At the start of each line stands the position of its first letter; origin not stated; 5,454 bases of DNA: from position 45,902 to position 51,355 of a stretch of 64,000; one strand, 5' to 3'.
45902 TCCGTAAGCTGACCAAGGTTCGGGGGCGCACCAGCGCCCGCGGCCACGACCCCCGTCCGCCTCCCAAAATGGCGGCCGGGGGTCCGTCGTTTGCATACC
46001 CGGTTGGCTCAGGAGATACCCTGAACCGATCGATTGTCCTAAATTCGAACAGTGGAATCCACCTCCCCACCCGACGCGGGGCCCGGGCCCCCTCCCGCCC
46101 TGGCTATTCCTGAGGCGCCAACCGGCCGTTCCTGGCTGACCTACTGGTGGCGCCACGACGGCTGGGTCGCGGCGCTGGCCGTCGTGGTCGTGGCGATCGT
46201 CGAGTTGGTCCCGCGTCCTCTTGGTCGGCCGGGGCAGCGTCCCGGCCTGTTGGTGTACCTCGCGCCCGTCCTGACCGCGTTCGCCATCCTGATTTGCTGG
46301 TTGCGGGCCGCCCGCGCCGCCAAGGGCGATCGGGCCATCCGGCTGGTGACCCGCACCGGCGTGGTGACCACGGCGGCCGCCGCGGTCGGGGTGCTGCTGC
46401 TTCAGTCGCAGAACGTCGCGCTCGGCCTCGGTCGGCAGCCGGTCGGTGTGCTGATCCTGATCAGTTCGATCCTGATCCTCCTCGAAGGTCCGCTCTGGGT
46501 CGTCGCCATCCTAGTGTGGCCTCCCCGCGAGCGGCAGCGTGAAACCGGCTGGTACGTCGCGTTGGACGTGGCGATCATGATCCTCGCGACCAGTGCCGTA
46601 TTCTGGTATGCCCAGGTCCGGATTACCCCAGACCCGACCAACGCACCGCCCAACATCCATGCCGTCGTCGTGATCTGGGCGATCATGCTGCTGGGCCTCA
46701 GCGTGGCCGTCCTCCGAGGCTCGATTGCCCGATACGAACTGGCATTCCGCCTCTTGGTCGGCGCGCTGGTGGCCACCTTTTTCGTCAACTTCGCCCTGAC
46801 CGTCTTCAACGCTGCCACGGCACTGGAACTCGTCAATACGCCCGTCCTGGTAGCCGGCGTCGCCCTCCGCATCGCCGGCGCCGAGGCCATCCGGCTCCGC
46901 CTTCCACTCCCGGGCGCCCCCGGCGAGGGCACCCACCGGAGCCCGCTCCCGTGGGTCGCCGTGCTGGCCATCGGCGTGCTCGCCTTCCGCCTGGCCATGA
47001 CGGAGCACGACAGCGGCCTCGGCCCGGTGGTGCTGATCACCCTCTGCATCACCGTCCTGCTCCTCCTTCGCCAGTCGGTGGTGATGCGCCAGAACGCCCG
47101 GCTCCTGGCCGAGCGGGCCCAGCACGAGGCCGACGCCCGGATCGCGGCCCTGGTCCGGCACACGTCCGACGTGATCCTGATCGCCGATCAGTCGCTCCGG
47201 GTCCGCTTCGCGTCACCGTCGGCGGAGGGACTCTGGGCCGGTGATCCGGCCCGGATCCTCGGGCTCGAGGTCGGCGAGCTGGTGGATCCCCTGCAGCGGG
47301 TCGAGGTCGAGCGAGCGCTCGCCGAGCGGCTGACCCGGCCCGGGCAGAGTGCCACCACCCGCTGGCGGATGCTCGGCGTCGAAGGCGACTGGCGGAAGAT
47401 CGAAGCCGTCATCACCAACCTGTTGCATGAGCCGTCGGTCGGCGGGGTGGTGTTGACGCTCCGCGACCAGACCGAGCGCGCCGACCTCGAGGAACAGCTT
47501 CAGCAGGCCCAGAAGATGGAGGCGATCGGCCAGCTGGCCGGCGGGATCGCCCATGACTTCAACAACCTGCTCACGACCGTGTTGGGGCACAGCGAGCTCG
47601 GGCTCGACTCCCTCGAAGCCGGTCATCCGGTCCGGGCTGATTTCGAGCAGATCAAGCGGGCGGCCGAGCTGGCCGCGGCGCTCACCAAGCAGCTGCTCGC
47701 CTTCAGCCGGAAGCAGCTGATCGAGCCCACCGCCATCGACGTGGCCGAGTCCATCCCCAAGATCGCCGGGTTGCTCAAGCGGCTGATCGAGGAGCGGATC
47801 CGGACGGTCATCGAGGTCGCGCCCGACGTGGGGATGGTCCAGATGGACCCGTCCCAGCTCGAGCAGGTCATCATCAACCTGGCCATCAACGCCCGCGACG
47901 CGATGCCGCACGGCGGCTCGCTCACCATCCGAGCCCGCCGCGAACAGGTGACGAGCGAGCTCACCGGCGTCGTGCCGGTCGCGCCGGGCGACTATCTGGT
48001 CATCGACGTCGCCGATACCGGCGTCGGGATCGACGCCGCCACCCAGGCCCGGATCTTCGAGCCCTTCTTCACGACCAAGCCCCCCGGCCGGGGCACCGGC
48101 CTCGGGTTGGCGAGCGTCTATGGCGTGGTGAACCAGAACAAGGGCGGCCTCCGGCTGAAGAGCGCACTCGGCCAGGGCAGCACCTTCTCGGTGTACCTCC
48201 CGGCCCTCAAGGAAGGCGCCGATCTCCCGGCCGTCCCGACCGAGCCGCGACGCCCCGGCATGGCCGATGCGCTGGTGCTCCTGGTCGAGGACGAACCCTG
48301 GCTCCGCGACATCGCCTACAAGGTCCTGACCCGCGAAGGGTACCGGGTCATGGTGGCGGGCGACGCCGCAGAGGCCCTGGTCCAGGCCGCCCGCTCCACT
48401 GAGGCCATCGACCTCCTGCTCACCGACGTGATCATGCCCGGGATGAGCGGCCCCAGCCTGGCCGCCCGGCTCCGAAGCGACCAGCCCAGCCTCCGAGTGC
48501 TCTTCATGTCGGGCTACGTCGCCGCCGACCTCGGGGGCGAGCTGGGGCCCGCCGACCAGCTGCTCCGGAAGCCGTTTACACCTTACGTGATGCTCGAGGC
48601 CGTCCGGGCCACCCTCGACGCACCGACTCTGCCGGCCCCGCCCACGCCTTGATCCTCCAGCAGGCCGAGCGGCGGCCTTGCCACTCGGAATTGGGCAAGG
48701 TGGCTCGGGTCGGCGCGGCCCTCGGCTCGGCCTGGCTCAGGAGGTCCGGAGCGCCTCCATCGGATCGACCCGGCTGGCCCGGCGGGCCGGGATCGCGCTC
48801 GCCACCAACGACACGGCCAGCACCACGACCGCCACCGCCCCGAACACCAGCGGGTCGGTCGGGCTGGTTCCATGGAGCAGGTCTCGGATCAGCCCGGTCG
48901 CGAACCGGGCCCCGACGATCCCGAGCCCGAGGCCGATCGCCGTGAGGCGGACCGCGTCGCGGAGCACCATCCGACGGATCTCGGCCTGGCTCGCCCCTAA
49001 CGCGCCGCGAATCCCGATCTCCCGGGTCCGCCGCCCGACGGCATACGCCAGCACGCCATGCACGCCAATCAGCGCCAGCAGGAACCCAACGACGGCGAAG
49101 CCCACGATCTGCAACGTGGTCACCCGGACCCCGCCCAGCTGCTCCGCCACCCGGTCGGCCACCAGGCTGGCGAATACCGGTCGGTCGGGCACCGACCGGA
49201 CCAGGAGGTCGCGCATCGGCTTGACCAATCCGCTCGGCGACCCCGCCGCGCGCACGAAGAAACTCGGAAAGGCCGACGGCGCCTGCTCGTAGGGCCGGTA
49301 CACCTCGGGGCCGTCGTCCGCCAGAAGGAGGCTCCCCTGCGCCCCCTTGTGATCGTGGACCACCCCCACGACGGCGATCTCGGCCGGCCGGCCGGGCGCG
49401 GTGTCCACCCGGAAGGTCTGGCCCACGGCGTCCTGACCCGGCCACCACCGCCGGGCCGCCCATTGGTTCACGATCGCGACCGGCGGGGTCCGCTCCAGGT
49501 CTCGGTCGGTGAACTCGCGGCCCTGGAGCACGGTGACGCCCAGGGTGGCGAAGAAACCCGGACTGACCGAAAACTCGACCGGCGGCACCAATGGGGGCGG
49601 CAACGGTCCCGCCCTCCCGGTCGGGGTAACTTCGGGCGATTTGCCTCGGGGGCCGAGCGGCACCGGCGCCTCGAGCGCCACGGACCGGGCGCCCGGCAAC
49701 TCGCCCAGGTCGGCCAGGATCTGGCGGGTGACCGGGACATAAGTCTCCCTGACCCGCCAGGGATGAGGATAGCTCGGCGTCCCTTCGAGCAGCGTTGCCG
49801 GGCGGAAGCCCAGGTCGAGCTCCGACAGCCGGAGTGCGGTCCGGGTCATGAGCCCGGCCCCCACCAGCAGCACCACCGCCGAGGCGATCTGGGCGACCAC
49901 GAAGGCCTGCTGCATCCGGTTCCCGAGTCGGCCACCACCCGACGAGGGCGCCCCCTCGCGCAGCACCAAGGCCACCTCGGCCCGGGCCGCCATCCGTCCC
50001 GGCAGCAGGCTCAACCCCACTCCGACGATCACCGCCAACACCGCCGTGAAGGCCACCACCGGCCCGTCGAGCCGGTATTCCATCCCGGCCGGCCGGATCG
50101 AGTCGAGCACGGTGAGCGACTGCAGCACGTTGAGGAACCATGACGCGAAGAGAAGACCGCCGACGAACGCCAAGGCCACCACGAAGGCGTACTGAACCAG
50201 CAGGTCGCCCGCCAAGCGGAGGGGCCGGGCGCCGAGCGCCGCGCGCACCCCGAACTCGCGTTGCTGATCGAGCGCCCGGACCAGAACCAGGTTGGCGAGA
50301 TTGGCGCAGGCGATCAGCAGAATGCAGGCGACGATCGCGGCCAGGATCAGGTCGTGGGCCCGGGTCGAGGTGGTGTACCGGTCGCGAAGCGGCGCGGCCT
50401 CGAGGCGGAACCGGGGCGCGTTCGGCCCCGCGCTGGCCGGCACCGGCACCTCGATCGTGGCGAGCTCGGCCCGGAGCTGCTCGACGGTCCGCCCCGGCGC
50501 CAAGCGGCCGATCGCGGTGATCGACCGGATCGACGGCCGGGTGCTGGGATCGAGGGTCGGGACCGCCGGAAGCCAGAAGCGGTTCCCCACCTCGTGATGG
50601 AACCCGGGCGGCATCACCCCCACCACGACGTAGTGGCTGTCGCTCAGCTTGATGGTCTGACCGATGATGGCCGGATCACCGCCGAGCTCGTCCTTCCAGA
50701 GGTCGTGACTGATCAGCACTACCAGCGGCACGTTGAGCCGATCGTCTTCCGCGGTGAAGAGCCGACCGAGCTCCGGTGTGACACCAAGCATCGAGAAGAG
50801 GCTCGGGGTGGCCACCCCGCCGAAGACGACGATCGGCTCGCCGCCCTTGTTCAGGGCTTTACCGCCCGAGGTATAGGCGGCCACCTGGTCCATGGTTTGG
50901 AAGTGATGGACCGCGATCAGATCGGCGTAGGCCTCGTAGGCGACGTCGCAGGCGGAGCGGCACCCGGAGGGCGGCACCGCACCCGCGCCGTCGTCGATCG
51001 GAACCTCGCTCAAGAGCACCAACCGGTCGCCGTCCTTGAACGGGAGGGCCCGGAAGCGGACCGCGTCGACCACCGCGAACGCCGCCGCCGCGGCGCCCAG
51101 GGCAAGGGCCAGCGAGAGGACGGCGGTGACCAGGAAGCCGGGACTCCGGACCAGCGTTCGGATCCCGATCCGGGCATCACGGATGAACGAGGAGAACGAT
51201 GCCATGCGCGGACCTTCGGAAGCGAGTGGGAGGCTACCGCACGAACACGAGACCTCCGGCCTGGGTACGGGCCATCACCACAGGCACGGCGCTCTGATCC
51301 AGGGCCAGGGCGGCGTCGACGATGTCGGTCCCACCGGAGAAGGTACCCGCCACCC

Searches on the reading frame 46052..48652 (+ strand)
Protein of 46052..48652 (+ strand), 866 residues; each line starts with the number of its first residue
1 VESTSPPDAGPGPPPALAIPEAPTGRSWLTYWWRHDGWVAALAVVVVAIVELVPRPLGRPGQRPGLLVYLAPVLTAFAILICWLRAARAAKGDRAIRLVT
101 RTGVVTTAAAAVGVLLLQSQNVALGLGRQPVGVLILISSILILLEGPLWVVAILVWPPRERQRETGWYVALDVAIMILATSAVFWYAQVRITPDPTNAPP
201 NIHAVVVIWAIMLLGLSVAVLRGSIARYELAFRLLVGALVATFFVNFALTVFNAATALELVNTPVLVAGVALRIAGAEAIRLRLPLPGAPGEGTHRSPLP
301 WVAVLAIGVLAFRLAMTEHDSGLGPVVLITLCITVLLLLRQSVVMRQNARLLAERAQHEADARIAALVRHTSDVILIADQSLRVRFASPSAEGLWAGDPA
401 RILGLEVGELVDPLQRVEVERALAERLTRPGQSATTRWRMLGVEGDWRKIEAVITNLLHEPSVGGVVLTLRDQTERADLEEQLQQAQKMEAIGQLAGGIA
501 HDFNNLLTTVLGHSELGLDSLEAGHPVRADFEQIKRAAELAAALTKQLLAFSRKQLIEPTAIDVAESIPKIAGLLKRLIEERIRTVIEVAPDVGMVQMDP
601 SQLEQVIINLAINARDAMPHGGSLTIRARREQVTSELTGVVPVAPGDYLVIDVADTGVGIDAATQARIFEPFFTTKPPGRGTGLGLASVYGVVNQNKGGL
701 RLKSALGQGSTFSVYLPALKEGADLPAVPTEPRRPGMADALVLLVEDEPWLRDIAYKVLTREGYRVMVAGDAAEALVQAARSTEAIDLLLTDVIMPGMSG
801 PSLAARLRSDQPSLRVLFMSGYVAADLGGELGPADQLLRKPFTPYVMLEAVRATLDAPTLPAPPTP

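Call 3: search_protein_families(library=pfam, proteins=[window:46052-48652:+], max_evalue=0.01)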
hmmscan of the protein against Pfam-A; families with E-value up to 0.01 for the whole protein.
window:46052-48652:+ (866 aa): 6 families
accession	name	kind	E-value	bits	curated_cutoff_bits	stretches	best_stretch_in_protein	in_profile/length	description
PF02518.31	HATPase_c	-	5.9e-20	72.2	26.4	1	599-718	2-109/111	Histidine kinase-, DNA gyrase B-, and HSP90-like ATPase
PF00072.30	Response_reg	-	6.9e-17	62.1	30.2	1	742-851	1-110/111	Response regulator receiver domain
PF08448.16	PAS_4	-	4.3e-08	33.8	23.1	1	369-477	2-109/110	PAS fold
PF00512.31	HisKA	-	1.2e-07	32.1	26.9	1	493-555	3-64/66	His Kinase A (phospho-acceptor) domain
PF10090.15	HPTransfase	-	0.0014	18.8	22.9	1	605-638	34-67/123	Histidine phosphotransferase C-terminal domain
PF13188.13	PAS_8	-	0.0054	17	21.8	0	362-418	1-54/65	PAS domain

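Call 4: search_protein_families(library=ncbifam, proteins=[window:46052-48652:+], max_evalue=0.01)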
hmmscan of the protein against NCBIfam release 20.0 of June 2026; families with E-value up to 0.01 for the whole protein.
window:46052-48652:+ (866 aa): 131 families (the best 25 are shown)
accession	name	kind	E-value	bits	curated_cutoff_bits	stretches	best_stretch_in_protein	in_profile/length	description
NF046020.1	HisKinCckABruc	equivalog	8.8e-108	361.3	1000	1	466-856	454-868/868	cell cycle histidine kinase CckA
NF046026.1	HisKinCckACaul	equivalog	1.8e-97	327.1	1000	1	404-831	226-650/678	cell cycle histidine kinase CckA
NF010076.0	PRK13557.1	subfamily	1.3e-92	311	631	1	472-859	143-537/540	histidine kinase famiy protein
NF010411.0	PRK13837.1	equivalog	1.3e-78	264.9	647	1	467-857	425-814/828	two-component system VirA-like sensor kinase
NF052573.1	HisKinEspAMyxo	equivalog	1.5e-54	185.3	1400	1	354-821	245-714/755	serine histidine kinase EspA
NF052574.1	HisKinEspCMyxo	equivalog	6.6e-53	180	1200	1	336-856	257-784/785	serine histidine kinase EspC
NF008468.0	PRK11360.1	equivalog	3.4e-52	177.7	646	1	367-722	273-612/616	two-component system sensor histidine kinase AtoS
NF007688.0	PRK10364.1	equivalog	3e-34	118.6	479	1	471-719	219-452/460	two-component system sensor histidine kinase ZraS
NF047466.1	hybrid_RR_LvrB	exception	9.6e-34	117.1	500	1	469-718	129-376/377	hybrid histidine kinase/response regulator LvrB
TIGR02956.1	TMAO_torS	equivalog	3.3e-30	104.9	676.5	1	557-809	532-769/967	TMAO reductase system sensor histidine kinase/response regulator TorS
NF038348.1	T2SS_HK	subfamily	8.5e-30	103.7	450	2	546-717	416-572/574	histidine kinase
NF046044.1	PnpS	equivalog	1.5e-29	103.3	400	1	353-717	46-390/390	two-component system histidine kinase PnpS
NF008543.0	PRK11466.1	equivalog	6.3e-27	93.8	982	1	577-824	535-765/914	TMAO reductase system sensor histidine kinase/response regulator TorS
NF008293.1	PRK11073.1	equivalog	1.2e-26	93.8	240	1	366-718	11-347/349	nitrogen regulation protein NR(II)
NF008099.0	PRK10841.1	equivalog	5.2e-26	90.7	920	2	499-719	477-691/949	two-component system sensor histidine kinase RcsC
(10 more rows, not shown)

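Call 42: find_homologous_proteins(query=window:46052-48652:+, max_evalue=1e-50)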
Query window:46052-48652:+ (866 aa): 987 proteins with E <= 1e-50 among 8000 candidates; the best 120 are listed.
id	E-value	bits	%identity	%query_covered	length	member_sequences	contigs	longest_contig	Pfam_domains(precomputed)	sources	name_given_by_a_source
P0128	0.0e+0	1868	100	100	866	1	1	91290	PF08448.17,PF02518.32,PF00512.32,PF00072.31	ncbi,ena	-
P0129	0.0e+0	1492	84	97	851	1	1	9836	PF08448.17,PF02518.32,PF00512.32,PF00072.31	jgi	jgi:PAS domain S-box-containing protein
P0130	6.9e-264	896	54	96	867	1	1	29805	PF08448.17,PF02518.32,PF00512.32,PF00989.32,PF00072.31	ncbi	-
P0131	2.8e-253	861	58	83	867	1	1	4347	PF08448.17,PF02518.32,PF00512.32,PF00989.32,PF00072.31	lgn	-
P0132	2.6e-250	851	57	83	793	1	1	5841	PF13426.14,PF08448.17,PF02518.32,PF00512.32,PF00989.32,PF00072.31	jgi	-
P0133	5.7e-242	824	52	97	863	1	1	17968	PF08448.17,PF02518.32,PF00512.32,PF00072.31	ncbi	ncbi:MAG: response regulator [Gemmatimonadales bacterium]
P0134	1.7e-240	819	56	84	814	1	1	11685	PF08448.17,PF02518.32,PF00512.32,PF00072.31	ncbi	ncbi:MAG: ATP-binding protein [Gemmatimonadales bacterium]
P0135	2.7e-240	818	56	83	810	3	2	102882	PF08448.17,PF02518.32,PF00512.32,PF00072.31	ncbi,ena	-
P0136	1.3e-236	806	63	67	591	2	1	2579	PF08448.17,PF02518.32,PF00512.32,PF00072.31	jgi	jgi:PAS domain S-box-containing protein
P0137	7.6e-234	797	55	83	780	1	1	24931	PF08448.17,PF02518.32,PF00512.32,PF00072.31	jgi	jgi:PAS domain S-box-containing protein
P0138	2.0e-232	792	67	63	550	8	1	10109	PF08448.17,PF02518.32,PF00512.32,PF00072.31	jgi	jgi:PAS domain S-box-containing protein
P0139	4.2e-232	791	53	91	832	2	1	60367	PF08448.17,PF02518.32,PF00512.32,PF00072.31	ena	-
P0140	5.2e-228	778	54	84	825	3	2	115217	PF08448.17,PF02518.32,PF00512.32,PF00989.32,PF00072.31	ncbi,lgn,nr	ncbi:MAG: response regulator [Gemmatimonadetes bacterium]|nr:response regulator [Gemmatimonadota bac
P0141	2.8e-226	772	53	84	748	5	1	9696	PF13426.14,PF08448.17,PF02518.32,PF00512.32,PF00989.32,PF00072.31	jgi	jgi:PAS domain S-box-containing protein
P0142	4.2e-215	735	59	71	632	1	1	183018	PF08448.17,PF02518.32,PF00512.32,PF00072.31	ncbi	ncbi:MAG: ATP-binding protein [Gemmatimonadales bacterium]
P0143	2.5e-194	666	54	72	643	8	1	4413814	PF08448.17,PF02518.32,PF00512.32,PF00989.32,PF00072.31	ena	-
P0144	7.4e-157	542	41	92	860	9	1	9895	PF08447.19,PF08448.17,PF02518.32,PF00512.32,PF00989.32,PF00072.31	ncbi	-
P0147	7.8e-136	473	39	84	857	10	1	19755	PF08447.19,PF08448.17,PF02518.32,PF00512.32,PF00989.32,PF00072.31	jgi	-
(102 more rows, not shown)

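Call 43: find_encoding_contigs(protein=P0143, flank=6000, max_places=1)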
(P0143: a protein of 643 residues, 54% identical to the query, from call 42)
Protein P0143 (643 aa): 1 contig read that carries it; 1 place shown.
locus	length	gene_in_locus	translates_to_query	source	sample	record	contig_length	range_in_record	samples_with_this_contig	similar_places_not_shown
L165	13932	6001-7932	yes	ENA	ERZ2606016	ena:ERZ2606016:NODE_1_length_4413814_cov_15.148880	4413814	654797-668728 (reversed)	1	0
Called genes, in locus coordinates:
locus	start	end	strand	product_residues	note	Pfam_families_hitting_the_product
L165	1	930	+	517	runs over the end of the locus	PF07969:Amidohydro_3, PF01979:Amidohydro_1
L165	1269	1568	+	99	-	PF05402:PqqD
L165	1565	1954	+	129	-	PF13471:Transglut_core3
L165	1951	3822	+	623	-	PF13537:GATase_7, PF13522:GATase_6 (weak), PF00733:Asn_synthase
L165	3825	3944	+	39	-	-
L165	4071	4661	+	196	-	-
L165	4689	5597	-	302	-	PF13276:HTH_21, PF00665:rve, PF13683:rve_3, PF13333:rve_2 (weak)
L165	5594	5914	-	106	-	PF01527:HTH_Tnp_1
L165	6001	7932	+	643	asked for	PF00989:PAS, PF08448:PAS_4, PF00512:HisKA, PF02518:HATPase_c, PF00072:Response_reg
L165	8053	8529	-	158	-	-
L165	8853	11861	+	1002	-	PF08447:PAS_3, PF08448:PAS_4, PF00512:HisKA, PF02518:HATPase_c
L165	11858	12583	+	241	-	PF00072:Response_reg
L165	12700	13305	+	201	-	PF13505:OMP_b-brl, PF13568:OMP_b-brl_2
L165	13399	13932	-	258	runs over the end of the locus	PF14344:DUF4397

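Call 44: find_encoding_contigs(protein=P0139, flank=6000, max_places=1)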
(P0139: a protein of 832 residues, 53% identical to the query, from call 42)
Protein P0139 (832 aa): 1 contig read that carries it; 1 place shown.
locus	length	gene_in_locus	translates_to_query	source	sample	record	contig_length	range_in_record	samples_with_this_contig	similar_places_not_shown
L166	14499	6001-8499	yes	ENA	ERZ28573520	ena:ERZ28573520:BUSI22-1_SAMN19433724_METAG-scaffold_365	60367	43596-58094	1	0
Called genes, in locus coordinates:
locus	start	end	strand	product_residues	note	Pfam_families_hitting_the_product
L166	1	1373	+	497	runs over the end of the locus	PF00144:Beta-lactamase, PF11954:DUF3471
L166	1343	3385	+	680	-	PF26550:Tricorn_2nd, PF26549:Tricorn_N, PF07676:PD40, PF26550:Tricorn_2nd, PF25174:Beta-prop_THOC3 (weak), PF26550:Tricorn_2nd (weak), PF00326:Peptidase_S9, PF20434:BD-FAE, +6 more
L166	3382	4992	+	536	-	PF01979:Amidohydro_1 (faint), PF07969:Amidohydro_3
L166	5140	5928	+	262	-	PF00378:ECH_1, PF16113:ECH_2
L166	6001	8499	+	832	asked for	PF08448:PAS_4, PF00512:HisKA (weak), PF02518:HATPase_c, PF00072:Response_reg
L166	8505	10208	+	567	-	PF02129:Peptidase_S15, PF08530:PepX_C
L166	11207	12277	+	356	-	-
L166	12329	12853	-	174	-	PF04268:SoxG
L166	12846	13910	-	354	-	PF01571:GCV_T, PF08669:GCV_T_C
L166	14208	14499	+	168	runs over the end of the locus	-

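Call 45: find_encoding_contigs(protein=P0144, flank=6000, max_places=1)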
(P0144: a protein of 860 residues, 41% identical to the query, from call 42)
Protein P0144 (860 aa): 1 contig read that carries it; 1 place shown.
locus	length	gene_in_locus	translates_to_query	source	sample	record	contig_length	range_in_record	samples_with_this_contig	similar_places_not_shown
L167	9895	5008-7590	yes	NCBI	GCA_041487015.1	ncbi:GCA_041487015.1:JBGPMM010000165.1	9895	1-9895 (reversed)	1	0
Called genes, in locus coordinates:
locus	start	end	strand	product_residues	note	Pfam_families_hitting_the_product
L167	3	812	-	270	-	?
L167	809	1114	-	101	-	-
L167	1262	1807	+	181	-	PF00583:Acetyltransf_1 (weak)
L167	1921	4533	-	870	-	PF00561:Abhydrolase_1, PF12697:Abhydrolase_6, PF09335:VTT_dom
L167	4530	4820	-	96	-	-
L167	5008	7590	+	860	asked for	PF00989:PAS, PF08447:PAS_3, PF08448:PAS_4, PF00512:HisKA (weak), PF02518:HATPase_c, PF00072:Response_reg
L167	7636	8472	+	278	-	PF00132:Hexapep (faint)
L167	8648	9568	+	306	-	PF00291:PALP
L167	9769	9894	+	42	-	?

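Call 46: find_encoding_contigs(protein=P0147, flank=6000, max_places=1)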
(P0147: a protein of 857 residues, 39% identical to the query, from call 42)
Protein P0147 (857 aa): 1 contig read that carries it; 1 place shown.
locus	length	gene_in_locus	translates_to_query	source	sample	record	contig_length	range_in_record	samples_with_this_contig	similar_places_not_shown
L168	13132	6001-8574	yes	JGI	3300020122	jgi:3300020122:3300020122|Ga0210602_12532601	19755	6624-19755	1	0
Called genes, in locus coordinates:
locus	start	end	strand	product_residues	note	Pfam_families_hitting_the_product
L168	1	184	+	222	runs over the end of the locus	PF00005:ABC_tran, PF13304:AAA_21 (faint)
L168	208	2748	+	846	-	PF12704:MacB_PCD, PF02687:FtsX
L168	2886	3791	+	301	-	PF00106:adh_short (weak), PF13561:adh_short_C2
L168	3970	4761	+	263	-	PF00378:ECH_1, PF16113:ECH_2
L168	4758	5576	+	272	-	PF23441:SDR (weak), PF00106:adh_short, PF08659:KR, PF13561:adh_short_C2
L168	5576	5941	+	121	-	PF04241:DUF423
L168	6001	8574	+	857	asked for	PF00989:PAS, PF08448:PAS_4, PF08447:PAS_3 (weak), PF00512:HisKA, PF02518:HATPase_c, PF00072:Response_reg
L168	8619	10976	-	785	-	PF05227:CHASE3, PF00989:PAS (faint), PF08448:PAS_4 (weak), PF13426:PAS_9 (faint), PF00512:HisKA (weak), PF02518:HATPase_c, PF00072:Response_reg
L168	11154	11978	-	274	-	PF09678:Caa3_CtaG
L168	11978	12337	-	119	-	PF03626:COX4_pro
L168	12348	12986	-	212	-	PF00510:COX3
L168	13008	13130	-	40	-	?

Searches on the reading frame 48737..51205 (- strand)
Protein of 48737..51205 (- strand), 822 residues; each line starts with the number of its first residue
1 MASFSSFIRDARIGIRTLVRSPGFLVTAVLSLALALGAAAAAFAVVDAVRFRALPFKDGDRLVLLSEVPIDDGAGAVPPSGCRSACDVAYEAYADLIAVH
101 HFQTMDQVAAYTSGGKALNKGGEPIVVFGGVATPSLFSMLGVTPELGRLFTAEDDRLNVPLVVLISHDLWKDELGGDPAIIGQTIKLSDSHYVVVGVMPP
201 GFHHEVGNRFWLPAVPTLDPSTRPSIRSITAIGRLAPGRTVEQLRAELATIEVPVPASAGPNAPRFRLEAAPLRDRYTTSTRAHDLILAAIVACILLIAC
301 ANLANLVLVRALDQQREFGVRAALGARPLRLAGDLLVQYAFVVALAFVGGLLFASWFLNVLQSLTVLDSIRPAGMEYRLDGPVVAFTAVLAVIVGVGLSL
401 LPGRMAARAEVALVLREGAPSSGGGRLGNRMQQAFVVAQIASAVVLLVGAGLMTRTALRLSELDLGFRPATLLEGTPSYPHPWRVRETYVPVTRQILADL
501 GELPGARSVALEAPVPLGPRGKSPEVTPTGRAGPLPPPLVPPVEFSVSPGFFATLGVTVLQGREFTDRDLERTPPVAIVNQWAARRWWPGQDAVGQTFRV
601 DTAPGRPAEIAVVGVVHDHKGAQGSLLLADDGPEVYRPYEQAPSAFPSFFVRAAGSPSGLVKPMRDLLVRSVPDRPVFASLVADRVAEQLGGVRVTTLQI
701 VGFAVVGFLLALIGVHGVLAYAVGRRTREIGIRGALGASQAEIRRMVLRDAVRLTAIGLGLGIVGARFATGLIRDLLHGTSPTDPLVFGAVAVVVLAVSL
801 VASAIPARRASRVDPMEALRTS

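Call 3: search_protein_families(library=pfam, proteins=[window:48737-51205:-], max_evalue=0.01)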
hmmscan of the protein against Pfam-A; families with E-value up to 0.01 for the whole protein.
window:48737-51205:- (822 aa): 2 families
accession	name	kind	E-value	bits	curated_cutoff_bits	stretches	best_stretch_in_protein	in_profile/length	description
PF12704.14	MacB_PCD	-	6.1e-33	115.3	27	2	27-250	3-206/207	MacB-like periplasmic core domain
PF02687.27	FtsX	-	1.3e-24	87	25.5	2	703-815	3-120/120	FtsX-like permease C-terminal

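Call 4: search_protein_families(library=ncbifam, proteins=[window:48737-51205:-], max_evalue=0.01)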
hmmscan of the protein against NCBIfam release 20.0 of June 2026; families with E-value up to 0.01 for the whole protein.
window:48737-51205:- (822 aa): 2 families
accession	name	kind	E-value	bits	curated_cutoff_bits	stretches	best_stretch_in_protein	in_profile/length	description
TIGR03434.1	ADOP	subfamily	2.2e-212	707.4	622.3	1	8-821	2-802/803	ADOP family duplicated permease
NF007826.0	PRK10535.1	equivalog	1.7e-19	69.6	966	2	700-819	525-645/648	macrolide ABC transporter ATP-binding protein/permease MacB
